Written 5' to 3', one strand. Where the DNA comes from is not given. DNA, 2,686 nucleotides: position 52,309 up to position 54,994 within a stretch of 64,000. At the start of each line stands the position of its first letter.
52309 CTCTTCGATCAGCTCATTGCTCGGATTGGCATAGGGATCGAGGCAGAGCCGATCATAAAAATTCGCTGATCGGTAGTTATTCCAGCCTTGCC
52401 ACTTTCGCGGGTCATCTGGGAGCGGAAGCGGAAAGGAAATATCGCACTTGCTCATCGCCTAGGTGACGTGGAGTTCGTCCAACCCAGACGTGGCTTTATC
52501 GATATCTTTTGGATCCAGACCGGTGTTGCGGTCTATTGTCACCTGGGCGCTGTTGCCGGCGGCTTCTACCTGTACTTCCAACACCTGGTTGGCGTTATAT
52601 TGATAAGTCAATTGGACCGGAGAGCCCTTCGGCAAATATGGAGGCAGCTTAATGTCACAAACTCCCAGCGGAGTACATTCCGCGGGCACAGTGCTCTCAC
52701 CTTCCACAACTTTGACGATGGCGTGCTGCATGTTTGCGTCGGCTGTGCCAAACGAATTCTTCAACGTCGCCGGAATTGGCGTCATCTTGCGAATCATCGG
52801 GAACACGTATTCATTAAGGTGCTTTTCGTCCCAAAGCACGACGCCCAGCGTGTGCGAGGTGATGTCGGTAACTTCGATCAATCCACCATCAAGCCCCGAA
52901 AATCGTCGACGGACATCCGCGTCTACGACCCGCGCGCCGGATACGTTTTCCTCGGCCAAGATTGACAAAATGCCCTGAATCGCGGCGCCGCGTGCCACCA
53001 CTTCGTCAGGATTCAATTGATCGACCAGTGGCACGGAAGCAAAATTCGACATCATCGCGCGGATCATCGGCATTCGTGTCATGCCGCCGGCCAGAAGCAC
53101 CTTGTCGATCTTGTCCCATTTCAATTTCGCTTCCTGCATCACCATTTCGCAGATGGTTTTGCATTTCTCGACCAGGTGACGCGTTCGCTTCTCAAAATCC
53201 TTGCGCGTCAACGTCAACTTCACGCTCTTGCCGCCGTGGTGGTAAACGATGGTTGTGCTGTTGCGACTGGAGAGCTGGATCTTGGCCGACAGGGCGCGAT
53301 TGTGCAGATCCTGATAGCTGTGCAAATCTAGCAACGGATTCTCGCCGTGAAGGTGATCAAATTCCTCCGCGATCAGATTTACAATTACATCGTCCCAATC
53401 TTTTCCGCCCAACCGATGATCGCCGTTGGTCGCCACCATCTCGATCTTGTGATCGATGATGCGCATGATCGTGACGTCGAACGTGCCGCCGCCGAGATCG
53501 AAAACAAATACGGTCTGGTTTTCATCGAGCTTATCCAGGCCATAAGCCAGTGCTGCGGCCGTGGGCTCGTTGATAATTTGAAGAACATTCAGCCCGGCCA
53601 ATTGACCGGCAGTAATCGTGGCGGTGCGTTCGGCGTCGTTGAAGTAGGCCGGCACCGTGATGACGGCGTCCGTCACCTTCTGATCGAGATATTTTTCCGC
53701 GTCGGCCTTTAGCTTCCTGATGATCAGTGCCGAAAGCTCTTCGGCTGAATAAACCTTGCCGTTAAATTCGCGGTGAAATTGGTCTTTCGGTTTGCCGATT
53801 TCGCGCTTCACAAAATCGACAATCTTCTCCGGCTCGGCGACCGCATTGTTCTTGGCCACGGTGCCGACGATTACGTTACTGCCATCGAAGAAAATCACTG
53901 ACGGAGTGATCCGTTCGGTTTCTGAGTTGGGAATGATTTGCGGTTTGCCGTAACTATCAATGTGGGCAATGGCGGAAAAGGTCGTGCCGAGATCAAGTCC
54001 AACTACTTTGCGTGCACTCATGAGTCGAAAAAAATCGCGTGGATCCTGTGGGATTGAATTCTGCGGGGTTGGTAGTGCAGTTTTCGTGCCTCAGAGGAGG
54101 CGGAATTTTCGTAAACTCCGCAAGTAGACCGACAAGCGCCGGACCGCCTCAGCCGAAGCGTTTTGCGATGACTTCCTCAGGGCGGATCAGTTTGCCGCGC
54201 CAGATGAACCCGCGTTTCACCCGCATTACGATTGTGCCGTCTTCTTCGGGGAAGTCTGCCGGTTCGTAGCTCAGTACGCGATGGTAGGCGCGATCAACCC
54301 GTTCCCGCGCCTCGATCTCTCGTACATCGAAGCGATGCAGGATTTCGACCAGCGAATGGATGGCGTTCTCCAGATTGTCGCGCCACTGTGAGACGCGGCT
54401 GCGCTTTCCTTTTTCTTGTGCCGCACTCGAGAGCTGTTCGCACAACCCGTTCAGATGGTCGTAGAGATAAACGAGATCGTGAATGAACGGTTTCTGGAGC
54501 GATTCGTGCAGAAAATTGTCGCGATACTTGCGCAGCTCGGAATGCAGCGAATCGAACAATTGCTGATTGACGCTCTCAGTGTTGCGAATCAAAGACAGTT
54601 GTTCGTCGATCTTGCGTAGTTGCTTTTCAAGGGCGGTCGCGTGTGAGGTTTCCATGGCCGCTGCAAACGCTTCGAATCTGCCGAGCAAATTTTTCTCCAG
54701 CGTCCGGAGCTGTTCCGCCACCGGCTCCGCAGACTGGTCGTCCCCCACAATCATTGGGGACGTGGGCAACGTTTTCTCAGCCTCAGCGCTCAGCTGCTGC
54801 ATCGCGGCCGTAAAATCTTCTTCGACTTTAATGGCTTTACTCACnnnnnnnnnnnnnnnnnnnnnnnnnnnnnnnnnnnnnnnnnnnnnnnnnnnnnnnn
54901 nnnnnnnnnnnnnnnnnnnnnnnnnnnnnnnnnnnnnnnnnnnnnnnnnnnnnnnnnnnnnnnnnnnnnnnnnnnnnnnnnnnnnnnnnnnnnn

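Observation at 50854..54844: Private, non-canonical Hsp70 / GrpE-like / J-like-FGE three-gene module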

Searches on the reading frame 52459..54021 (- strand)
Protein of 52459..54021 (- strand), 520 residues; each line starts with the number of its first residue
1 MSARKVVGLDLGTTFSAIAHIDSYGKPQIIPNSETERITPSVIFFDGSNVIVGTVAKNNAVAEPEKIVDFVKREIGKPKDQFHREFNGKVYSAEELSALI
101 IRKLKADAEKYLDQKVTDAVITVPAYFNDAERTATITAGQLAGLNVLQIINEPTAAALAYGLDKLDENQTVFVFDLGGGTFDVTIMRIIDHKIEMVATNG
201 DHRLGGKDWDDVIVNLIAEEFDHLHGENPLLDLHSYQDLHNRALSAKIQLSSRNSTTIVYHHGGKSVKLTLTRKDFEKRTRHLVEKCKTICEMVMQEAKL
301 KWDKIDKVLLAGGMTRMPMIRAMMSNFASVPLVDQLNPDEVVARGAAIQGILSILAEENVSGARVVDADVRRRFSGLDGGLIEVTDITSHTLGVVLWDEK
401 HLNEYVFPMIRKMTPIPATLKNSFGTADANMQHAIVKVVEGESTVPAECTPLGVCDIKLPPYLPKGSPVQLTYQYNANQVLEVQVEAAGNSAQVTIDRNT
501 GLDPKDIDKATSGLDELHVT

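Call 3: search_protein_families(library=pfam, proteins=[window:52459-54021:-], max_evalue=1)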
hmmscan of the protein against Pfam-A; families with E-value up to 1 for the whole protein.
window:52459-54021:- (520 aa): 5 families
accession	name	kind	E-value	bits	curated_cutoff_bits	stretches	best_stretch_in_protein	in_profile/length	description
PF00012.26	HSP70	-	2.4e-122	409.6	20.6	1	6-511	1-511/599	Hsp70 protein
PF06723.19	MreB_Mbl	-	1.5e-16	60.6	27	1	98-347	75-316/327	MreB/Mbl protein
PF02782.22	FGGY_C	-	0.022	14.9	27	1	301-351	146-195/198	FGGY family of carbohydrate kinases, C-terminal domain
PF14574.11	RACo_C_ter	-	0.036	13.6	27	1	247-315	106-175/261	C-terminal domain of RACo the ASKHA domain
PF01968.24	Hydantoinase_A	-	0.11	12.2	22.9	1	142-194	51-102/291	Hydantoinase/oxoprolinase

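Call 4: search_protein_families(library=ncbifam, proteins=[window:52459-54021:-], max_evalue=1)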
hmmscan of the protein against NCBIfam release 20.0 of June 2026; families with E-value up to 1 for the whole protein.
window:52459-54021:- (520 aa): 16 families
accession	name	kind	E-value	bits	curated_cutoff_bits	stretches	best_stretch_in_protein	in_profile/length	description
NF001413.0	PRK00290.1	equivalog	2e-126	422.8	648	2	4-351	2-372/625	molecular chaperone DnaK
TIGR02350.1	prok_dnaK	equivalog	7.8e-125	417.5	822.55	1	5-511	1-507/596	molecular chaperone DnaK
NF009947.0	PRK13411.1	equivalog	7.2e-104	348.1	1002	2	85-510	102-510/662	molecular chaperone DnaK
NF009946.0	PRK13410.1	equivalog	3.4e-103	346.1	1019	2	89-509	108-509/669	molecular chaperone DnaK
TIGR01991.1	HscA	equivalog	2.6e-97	326.8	708.55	2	6-362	1-369/600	Fe-S protein assembly chaperone HscA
NF003520.0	PRK05183.1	subfamily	7.4e-95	318.6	620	1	4-509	19-516/621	Fe-S protein assembly chaperone HscA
NF002399.0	PRK01433.1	equivalog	5.4e-70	236.6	743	1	5-509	20-489/595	Fe-S protein assembly chaperone HscA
NF008673.0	PRK11678.1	equivalog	1.3e-21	77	331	2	93-210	126-256/450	molecular chaperone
NF010539.0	PRK13927.1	subfamily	1.1e-13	50.8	293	1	94-347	80-323/339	rod shape-determining protein MreB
TIGR00904.1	mreB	subfamily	1.3e-13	50.7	365.75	1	99-346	85-322/334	MreB/Mrl family cell shape determining protein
NF010540.1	PRK13929.1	exception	1e-11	44.5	515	1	95-347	75-321/334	rod-share determining protein MreBH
NF011660.0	PRK15080.1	equivalog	5.4e-11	42.2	182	1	99-190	77-160/277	ethanolamine utilization protein EutJ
TIGR02529.1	EutJ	subfamily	7.2e-11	42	152.1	1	98-187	43-126/239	ethanolamine utilization protein EutJ family protein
TIGR01174.1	ftsA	equivalog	0.00026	20.2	175.85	1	140-186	168-213/371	cell division protein FtsA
NF006291.0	PRK08474.1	equivalog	0.03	13.9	95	1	66-116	84-134/176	F0F1 ATP synthase subunit delta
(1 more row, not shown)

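Call 5: search_protein_families(library=padloc, proteins=[window:52459-54021:-], max_evalue=1)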
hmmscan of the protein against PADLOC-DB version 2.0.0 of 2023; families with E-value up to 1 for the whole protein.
window:52459-54021:- (520 aa): 1 family
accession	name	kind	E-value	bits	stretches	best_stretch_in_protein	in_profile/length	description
PDLC04731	PDC-M61B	-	0.012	12.4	1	148-329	327-517/588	-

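Call 7: search_protein_families(library=phrogs, proteins=[window:52459-54021:-], max_evalue=0.1)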
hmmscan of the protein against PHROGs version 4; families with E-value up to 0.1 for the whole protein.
window:52459-54021:- (520 aa): 3 families
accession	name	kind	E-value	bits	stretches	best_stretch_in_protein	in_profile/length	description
phrog_22485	-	unknown function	6.4e-110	369.1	1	4-509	2-508/634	-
phrog_22570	-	unknown function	1.6e-13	51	1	6-348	7-323/682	-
phrog_691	-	DNA, RNA and nucleotide metabolism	5.6e-05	23.5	1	148-350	148-322/329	partition protein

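Call 35: search_solved_structures(query=window:52459-54021:-, max_evalue=1e-20, show_alignments=1)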
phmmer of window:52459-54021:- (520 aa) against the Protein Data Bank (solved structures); distinct sequences matched with E-value up to 1e-20: 125 (the best 60 are shown).
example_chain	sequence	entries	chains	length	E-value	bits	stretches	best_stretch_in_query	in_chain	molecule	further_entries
4rtf_D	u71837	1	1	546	7e-92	311.9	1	5-511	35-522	Chaperone protein DnaK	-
6w6e_I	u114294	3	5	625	1.7e-91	310.6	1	5-511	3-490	Chaperone protein DnaK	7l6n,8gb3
2v7y_A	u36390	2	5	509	2e-90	307.1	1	5-351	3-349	CHAPERONE PROTEIN DNAK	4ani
9dvi_B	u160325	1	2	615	1.4e-88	301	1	5-509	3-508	Chaperone protein DnaK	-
5obu_A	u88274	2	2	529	4.9e-87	295.9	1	6-351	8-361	Chaperone protein DnaK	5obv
8w1m_A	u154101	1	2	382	1.1e-83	284.8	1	5-350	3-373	Chaperone protein DnaK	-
5obx_A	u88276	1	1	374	1.5e-80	274.5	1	6-350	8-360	Chaperone protein DnaK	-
6hab_A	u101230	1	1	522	3.9e-80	273.1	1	88-512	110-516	Endoplasmic reticulum chaperone BiP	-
6zmd_A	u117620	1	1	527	4.4e-80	272.9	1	88-512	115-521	Endoplasmic reticulum chaperone BiP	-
5obw_A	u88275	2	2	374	4.9e-80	272.8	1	6-350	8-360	Chaperone protein DnaK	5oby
2kho_A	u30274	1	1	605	7.5e-80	272.2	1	5-510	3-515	Heat shock protein 70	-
5o4p_A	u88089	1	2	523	1.5e-79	271.2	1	88-512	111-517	78 kDa glucose-regulated protein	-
6eob_A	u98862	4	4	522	1.6e-79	271.1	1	88-512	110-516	78 kDa glucose-regulated protein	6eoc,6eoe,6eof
7a4u_A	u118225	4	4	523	1.8e-79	270.9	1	88-512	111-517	Endoplasmic reticulum chaperone BiP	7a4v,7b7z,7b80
7kzu_A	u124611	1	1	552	2e-79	270.8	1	5-351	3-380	Chaperone protein DnaK fused with substrate peptide,Chaperone protein DnaK fused with subs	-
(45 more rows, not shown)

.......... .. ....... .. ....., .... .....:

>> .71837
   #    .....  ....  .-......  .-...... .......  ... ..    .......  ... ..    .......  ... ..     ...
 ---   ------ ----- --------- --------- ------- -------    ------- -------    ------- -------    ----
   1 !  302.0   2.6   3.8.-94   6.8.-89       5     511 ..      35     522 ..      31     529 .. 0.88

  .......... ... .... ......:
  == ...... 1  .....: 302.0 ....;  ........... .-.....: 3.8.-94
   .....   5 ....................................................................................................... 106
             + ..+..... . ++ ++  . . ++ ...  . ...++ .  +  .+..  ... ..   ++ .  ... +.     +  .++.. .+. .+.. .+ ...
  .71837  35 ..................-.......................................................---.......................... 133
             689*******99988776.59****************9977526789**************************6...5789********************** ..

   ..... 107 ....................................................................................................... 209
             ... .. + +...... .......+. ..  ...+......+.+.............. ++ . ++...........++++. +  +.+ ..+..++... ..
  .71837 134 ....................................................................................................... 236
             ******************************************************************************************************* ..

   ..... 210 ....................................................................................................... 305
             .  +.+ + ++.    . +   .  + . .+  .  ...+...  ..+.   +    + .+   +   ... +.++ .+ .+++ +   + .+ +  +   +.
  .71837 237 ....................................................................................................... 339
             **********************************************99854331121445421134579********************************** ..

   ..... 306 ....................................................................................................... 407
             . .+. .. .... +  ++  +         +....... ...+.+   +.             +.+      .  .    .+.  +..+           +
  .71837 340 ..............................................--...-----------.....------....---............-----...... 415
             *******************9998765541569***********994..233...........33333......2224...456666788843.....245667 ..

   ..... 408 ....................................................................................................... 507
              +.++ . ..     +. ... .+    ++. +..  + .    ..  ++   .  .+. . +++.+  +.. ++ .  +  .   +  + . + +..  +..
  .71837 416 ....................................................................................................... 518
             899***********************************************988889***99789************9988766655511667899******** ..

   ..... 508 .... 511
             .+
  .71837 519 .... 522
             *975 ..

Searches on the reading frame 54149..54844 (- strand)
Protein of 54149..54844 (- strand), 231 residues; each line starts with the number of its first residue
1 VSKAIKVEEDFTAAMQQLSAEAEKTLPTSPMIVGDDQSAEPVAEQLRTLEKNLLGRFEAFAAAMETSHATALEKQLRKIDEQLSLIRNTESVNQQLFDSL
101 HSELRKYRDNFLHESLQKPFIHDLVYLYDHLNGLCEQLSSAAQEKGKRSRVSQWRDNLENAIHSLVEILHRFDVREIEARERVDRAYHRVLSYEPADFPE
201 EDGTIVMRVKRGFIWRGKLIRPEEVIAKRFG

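Call 3: search_protein_families(library=pfam, proteins=[window:54149-54844:-], max_evalue=1)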
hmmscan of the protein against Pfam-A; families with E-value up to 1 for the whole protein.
window:54149-54844:- (231 aa): 9 families
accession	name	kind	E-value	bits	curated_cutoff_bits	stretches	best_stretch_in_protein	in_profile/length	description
PF01025.24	GrpE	-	9.5e-14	51.8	25.8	1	65-226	9-162/165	GrpE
PF18052.6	Rx_N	-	0.0018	18.8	27.7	1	91-181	4-84/93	Rx N-terminal domain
PF05235.19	CHAD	-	0.0082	16.6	25.6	1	55-199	38-168/228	CHAD domain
PF20715.2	DUF6827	-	0.0083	16.4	26.9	1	126-167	70-115/158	Domain of unknown function (DUF6827)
PF18476.7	PIN_8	-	0.037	14.4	26.1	1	51-202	21-174/227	PIN like domain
PF25254.1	DUF7856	-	0.078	13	30.2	0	137-186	63-111/280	Family of unknown function (DUF7856)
PF18005.6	eIF3m_C_helix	-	0.13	12.4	25.6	1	148-162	12-26/29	eIF3 subunit M, C-terminal helix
PF05282.17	AAR2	-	0.21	12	23.6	1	84-163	80-152/160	AAR2 C-terminal repeat region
PF15898.10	PRKG1_interact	-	0.38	11.9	32.4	0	62-98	51-87/101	cGMP-dependent protein kinase interacting domain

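Call 4: search_protein_families(library=ncbifam, proteins=[window:54149-54844:-], max_evalue=1)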
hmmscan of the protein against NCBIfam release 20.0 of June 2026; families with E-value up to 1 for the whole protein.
window:54149-54844:- (231 aa): 14 families
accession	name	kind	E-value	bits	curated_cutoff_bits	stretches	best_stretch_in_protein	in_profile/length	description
NF010747.0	PRK14149.1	equivalog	1.4e-07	31.3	176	1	121-225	89-185/191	nucleotide exchange factor GrpE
NF010737.0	PRK14139.1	equivalog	8.1e-05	22.6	164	1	137-225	97-182/188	nucleotide exchange factor GrpE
NF010749.0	PRK14151.1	equivalog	0.00032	20.4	231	1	120-226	72-172/188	nucleotide exchange factor GrpE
NF010742.0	PRK14144.1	equivalog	0.00048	20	215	1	127-227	97-196/199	nucleotide exchange factor GrpE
NF010748.0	PRK14150.1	equivalog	0.00061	19.3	152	1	147-226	114-193/198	nucleotide exchange factor GrpE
NF010759.0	PRK14162.1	equivalog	0.00088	19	176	1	142-226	106-191/194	nucleotide exchange factor GrpE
NF010743.0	PRK14145.1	equivalog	0.0017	18.3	186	1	154-225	125-196/200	nucleotide exchange factor GrpE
NF010746.0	PRK14148.1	equivalog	0.0042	16.9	212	1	147-226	112-191/195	nucleotide exchange factor GrpE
NF010738.0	PRK14140.1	equivalog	0.0043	16.8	137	1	130-225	92-187/191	nucleotide exchange factor GrpE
NF046046.1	Mbov_0729_Cterm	subfamily_domain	0.018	15.7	60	1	75-145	11-86/105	Mbov_0729 family lipopotein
NF010739.0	PRK14141.1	equivalog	0.043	13.4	192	1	120-224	85-188/211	nucleotide exchange factor GrpE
NF010753.0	PRK14156.1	equivalog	0.045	13.6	172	1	157-226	109-177/180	nucleotide exchange factor GrpE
NF008510.0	PRK11427.1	equivalog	0.074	11.5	821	1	36-148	527-638/683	multidrug efflux transporter permease subunit MdtO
NF047363.1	Zn_ribbon_CdsZ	equivalog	0.11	11.9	275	1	32-110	60-138/251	zinc ribbon domain regulatory protein CdsZ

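Call 5: search_protein_families(library=padloc, proteins=[window:54149-54844:-], max_evalue=1)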
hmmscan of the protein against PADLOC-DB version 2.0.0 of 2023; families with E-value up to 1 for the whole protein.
window:54149-54844:- (231 aa): 3 families
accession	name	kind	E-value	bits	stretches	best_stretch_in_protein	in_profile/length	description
PDLC01833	CARF2--CARF_HEPN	-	0.0084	12.7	1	49-112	232-298/671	-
PDLC01032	Csx1/Csm6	-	0.012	12.8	1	38-109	173-247/412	CARF+HEPN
PDLC03841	LeoBC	-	0.46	7.5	0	131-181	275-326/601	-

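Call 7: search_protein_families(library=phrogs, proteins=[window:54149-54844:-], max_evalue=0.1)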
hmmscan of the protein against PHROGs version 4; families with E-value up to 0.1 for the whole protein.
window:54149-54844:- (231 aa): 0 families

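Call 36: search_solved_structures(query=window:54149-54844:-, max_evalue=1, show_alignments=2)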
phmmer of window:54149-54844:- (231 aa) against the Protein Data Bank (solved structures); distinct sequences matched with E-value up to 1: 0.

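Call 63: search_solved_structures(query=A5, max_evalue=1, show_alignments=1)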
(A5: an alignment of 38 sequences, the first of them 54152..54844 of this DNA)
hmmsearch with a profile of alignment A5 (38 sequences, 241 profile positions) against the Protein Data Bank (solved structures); distinct sequences matched with E-value up to 1: 11.
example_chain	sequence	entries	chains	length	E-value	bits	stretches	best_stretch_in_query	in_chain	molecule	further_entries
4ani_A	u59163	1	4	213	2.1e-06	31.2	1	94-235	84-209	PROTEIN GRPE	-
3a6m_A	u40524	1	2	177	6.4e-06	29.6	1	57-236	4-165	Protein grpE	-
9blt_B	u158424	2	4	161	0.0069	19.7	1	89-235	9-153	GrpE protein homolog 1, mitochondrial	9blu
9qid_B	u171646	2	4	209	0.0084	19.4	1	75-235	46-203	GrpE protein homolog 1, mitochondrial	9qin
9bls_B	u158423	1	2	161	0.029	17.7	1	89-235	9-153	GrpE protein homolog 1, mitochondrial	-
6zdy_A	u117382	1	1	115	0.075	16.3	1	57-122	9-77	Protein S100-A9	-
6zfe_A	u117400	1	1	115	0.093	16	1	57-122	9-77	Protein S100-A9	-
6b3o_A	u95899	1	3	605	0.19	15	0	143-196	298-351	Spike glycoprotein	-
1ic2_A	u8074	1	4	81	0.36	14.1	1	12-81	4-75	TROPOMYOSIN ALPHA CHAIN, SKELETAL MUSCLE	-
9nzg_A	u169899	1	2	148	0.37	14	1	10-102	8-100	De novo designed protein, EPIC Q51N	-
1wp7_A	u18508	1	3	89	0.4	13.9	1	43-112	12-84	fusion protein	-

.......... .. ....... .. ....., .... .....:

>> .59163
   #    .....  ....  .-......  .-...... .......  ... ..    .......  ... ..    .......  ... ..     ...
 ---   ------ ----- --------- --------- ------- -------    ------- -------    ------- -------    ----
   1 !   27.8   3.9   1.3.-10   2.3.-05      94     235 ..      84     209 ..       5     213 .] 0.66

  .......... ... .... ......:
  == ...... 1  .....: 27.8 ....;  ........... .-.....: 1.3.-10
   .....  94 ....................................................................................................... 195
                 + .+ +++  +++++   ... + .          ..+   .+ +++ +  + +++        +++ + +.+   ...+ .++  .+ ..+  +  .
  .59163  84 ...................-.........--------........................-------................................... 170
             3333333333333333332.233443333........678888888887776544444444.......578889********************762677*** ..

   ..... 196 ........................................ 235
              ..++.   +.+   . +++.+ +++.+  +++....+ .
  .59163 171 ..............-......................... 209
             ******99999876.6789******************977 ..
